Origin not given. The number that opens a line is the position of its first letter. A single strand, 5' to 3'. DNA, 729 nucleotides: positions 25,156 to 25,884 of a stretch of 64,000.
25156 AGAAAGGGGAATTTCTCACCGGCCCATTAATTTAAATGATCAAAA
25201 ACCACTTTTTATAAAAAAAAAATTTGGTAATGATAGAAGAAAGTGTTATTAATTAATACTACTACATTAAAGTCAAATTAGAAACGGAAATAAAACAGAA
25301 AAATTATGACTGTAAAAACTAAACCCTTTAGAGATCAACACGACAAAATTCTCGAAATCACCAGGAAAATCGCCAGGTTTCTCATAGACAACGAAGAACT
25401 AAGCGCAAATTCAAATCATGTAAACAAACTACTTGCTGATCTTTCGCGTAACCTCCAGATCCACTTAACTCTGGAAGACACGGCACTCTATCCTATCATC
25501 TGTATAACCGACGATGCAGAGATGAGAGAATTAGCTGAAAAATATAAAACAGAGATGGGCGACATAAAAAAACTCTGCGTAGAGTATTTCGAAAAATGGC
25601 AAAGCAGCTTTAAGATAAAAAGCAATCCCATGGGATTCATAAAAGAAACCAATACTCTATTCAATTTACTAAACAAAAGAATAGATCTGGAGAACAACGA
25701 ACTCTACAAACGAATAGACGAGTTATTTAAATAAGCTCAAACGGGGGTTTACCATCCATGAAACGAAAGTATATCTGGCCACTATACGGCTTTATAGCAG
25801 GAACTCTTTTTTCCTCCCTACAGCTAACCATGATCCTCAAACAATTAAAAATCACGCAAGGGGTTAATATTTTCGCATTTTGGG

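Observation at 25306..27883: Atypical chemosensory-like phosphorelay: a membrane-anchored CheA-type kinase (Hpt + P4) without a CheW-like domain, preceded by a hemerythrin-like protein and followed by CheY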

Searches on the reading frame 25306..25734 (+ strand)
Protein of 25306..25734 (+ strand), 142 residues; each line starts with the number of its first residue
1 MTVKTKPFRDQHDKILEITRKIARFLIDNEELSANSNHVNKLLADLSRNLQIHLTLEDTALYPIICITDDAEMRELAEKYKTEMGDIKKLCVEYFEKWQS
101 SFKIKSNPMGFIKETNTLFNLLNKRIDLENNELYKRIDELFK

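Call 3: search_protein_families(library=pfam, proteins=[window:25306-25734:+], max_evalue=1)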
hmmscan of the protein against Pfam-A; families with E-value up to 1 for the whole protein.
window:25306-25734:+ (142 aa): 3 families
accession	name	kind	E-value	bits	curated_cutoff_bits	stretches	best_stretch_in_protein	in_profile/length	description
PF01814.28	Hemerythrin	-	1.4e-10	42.2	25.3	1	8-136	6-126/127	Hemerythrin HHE cation binding domain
PF07130.17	YebG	-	0.0023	18.3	27.5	1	1-43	17-58/74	YebG protein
PF02437.24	Ski_Sno_DHD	-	0.093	12.9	24.5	1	13-72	19-77/109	SKI/SNO/DAC Dachshund homology domain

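Call 4: search_protein_families(library=ncbifam, proteins=[window:25306-25734:+], max_evalue=1)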
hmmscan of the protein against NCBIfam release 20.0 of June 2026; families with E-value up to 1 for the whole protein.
window:25306-25734:+ (142 aa): 5 families
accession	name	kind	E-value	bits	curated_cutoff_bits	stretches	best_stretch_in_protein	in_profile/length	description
TIGR03652.1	FeS_repair_RIC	equivalog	0.00011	22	204.7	1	8-91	83-157/216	iron-sulfur cluster repair di-iron protein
NF053874.1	persist_PA2171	equivalog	0.00039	20.2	190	1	38-141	31-128/157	PA2171 family ribosome-binding persister protein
TIGR02481.1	hemeryth_dom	domain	0.0069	16.4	51.75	1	7-62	12-63/126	hemerythrin domain-containing protein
NF041614.1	FeSrepair_DnrN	equivalog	0.012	15.9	300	1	9-137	28-154/157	iron-sulfur cluster repair protein DnrN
NF008221.0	PRK10992.1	equivalog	0.022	14.3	254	1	9-136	88-215/220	iron-sulfur cluster repair protein YtfE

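Call 23: find_homologous_proteins(query=window:25306-25734:+, max_evalue=0.001)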
Query window:25306-25734:+ (142 aa): 2 proteins with E <= 0.001 among 17 candidates.
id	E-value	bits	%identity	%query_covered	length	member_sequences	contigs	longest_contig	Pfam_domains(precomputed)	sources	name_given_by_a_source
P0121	8.4e-87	306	100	100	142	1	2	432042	PF01814.29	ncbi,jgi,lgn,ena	-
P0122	2.4e-64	233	74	100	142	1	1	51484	PF01814.29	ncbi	-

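Call 64: search_solved_structures(query=A4, max_evalue=1, show_alignments=2)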
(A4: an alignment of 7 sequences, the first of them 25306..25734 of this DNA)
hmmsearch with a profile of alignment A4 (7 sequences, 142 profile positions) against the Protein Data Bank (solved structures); distinct sequences matched with E-value up to 1: 6.
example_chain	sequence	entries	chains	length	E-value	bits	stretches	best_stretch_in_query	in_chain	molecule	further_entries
7bhb_A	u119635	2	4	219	0.041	16.9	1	9-135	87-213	Iron-sulfur cluster repair protein YtfE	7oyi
7bha_A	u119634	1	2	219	0.11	15.5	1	9-135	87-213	Iron-sulfur cluster repair protein YtfE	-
5fnn_A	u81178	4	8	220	0.11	15.5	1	9-135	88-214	IRON-SULFUR CLUSTER REPAIR PROTEIN YTFE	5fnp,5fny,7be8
7bhc_A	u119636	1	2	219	0.2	14.6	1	9-135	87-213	Iron-sulfur cluster repair protein YtfE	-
6dm9_B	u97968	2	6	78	0.34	13.9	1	71-135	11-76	DHD15_extended_B | DHD15_closed_B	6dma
6v46_B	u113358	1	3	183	0.39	13.7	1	9-76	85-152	Hemagglutinin HA2 chain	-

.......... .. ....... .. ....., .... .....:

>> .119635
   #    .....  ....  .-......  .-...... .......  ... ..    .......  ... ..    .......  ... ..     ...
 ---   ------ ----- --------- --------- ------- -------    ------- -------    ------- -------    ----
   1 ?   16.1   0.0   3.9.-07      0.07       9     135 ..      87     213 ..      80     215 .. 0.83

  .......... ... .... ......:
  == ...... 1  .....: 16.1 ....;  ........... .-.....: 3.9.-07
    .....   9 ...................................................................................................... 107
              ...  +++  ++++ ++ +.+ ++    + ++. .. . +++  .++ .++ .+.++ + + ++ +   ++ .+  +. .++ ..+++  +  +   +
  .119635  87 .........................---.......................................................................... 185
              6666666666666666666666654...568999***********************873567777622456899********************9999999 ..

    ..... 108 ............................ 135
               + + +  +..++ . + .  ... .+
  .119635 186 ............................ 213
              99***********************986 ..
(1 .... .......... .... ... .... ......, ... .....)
